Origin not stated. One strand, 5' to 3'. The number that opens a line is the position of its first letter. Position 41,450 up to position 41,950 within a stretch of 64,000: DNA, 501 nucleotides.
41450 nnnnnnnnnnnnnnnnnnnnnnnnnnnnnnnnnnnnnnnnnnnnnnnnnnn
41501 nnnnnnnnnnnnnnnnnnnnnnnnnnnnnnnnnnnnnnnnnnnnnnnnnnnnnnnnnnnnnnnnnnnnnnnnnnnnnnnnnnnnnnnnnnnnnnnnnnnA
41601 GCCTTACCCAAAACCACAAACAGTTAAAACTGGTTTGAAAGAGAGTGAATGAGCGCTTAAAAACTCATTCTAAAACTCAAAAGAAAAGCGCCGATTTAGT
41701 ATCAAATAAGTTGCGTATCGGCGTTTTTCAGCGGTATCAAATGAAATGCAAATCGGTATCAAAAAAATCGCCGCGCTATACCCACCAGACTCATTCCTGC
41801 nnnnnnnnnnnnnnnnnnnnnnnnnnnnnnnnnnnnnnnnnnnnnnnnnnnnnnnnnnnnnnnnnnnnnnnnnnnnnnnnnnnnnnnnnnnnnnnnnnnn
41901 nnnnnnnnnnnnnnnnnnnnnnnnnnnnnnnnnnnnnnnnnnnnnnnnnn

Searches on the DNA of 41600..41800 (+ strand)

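Call 74: search_dna_similar(query=window:41600-41800:+, collection=ecoli_genomes, mode=near, max_rows=12)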
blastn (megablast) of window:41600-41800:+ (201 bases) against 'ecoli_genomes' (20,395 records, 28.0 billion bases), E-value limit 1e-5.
Records with a match: 233; places in all: 279; records where one place covers at least 80% of the query: 227.
Genomes with a match: 231 of 5426; with a place that covers at least 80% of the query: 225. Places per genome that has any: lowest 1, median 1, highest 4. On chromosomes: 277 places; on plasmids: 2.
Best place of each record, by identity: >=99% 183; 95-99% 44; 90-95% 6.
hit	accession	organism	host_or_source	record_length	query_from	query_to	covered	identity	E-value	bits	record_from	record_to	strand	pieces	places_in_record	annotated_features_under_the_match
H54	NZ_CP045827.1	Escherichia coli strain AUSMDU00014361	Homo sapiens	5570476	1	198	99%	97.0%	2e-87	329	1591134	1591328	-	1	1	hypothetical protein | IS66-like element ISEc22 family transposase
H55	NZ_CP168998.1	Escherichia coli strain UTAK-14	Veal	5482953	1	189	94%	98.9%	4e-90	339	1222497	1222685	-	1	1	hypothetical protein | recX: recombination regulator RecX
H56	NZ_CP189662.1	Escherichia coli strain 102651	Homo sapiens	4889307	1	189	94%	98.4%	2e-88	333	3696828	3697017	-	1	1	hypothetical protein | motility-associated protein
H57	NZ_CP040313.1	Escherichia coli strain M7638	missing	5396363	1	188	94%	98.9%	1e-89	337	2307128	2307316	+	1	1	protein mom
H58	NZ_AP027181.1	Escherichia coli strain 98E11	Homo sapiens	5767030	1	186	93%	99.5%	4e-90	339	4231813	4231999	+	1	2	garP: galactarate/glucarate/glycerate transporter GarP | protein mom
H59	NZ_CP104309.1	Escherichia coli O157:H7 strain 380-94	Homo sapiens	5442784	1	185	92%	99.5%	1e-89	337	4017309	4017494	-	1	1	mom: tRNA(Gly)-dependent adenine aminoacyltransferase Mom | Ig-like domain-containing protein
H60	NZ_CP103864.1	Escherichia coli O157:H7 strain RV06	culture mutant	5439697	1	185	92%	99.5%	1e-89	337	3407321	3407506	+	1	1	mom: tRNA(Gly)-dependent adenine aminoacyltransferase Mom | Ig-like domain-containing protein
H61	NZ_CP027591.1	Escherichia coli strain 2014C-3011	Homo sapiens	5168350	1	185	92%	99.5%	1e-89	337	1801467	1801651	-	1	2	protein mom | TerB family tellurite resistance protein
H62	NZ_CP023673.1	Escherichia coli strain SMN013SH2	cattle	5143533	1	185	92%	99.5%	1e-89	337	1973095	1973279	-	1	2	hypothetical protein | TerB family tellurite resistance protein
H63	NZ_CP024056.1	Escherichia coli strain SMN197SH3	cattle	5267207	1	185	92%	99.5%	1e-89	337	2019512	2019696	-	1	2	protein mom | TerB family tellurite resistance protein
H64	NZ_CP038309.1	Escherichia coli O157:H7 strain Show KS 470-1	cattle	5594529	1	184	92%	99.5%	5e-89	335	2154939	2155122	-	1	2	protein mom | host specificity protein J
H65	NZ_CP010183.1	Escherichia coli strain M3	mouse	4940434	1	185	92%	98.9%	7e-88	331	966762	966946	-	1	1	protein mom | flagellar hook-associated protein FlgL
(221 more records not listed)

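Call 75: get_annotated_region(hit=H57, flank=40)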
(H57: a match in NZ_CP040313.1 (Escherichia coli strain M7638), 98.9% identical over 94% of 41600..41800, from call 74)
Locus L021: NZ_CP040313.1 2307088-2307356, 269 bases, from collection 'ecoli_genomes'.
description: Escherichia coli strain M7638 chromosome, complete genome
organism: Escherichia coli strain M7638 (NCBI taxid 562)
replicon: chromosome; assembly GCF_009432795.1
host: -; source: missing; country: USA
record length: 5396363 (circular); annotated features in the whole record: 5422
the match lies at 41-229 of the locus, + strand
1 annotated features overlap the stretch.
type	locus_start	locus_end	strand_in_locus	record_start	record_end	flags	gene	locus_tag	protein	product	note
CDS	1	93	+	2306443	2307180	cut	-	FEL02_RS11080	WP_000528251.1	protein mom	-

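Call 76: get_annotated_region(hit=H64, flank=40)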
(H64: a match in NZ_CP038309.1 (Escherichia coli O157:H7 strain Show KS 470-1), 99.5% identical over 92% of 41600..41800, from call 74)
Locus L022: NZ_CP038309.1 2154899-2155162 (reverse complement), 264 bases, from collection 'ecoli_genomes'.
description: Escherichia coli O157:H7 strain Show KS 470-1 chromosome, complete genome
organism: Escherichia coli O157:H7 strain Show KS 470-1 (NCBI taxid 83334)
replicon: chromosome; assembly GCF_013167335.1
host: cattle; source: cattle feces; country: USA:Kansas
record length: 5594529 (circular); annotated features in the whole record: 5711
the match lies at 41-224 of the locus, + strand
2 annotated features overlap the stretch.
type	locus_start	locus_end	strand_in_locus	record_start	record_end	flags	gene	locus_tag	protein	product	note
CDS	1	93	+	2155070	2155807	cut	-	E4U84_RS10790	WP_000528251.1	protein mom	-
CDS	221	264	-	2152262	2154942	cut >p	-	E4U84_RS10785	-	host specificity protein J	frameshifted; incomplete; partial in the middle of a contig; missing C-terminus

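Call 77: get_annotated_region(hit=H55, flank=40)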
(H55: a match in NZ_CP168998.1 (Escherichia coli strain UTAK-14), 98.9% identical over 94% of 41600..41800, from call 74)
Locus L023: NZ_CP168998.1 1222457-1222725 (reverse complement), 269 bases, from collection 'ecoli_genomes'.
description: Escherichia coli strain UTAK-14 chromosome, complete genome
organism: Escherichia coli strain UTAK-14 (NCBI taxid 562)
replicon: chromosome; assembly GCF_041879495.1
host: -; source: Veal; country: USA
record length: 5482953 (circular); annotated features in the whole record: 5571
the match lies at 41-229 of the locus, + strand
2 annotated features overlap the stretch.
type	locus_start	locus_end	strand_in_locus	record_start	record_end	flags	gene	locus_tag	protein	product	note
CDS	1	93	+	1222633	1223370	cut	-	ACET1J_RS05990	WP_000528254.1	hypothetical protein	-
CDS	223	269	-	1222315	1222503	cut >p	recX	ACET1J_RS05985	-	recombination regulator RecX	binds RecA and inhibits RecA-mediated DNA strand exchange and ATP hydrolysis and coprotease activities; incomplete; ...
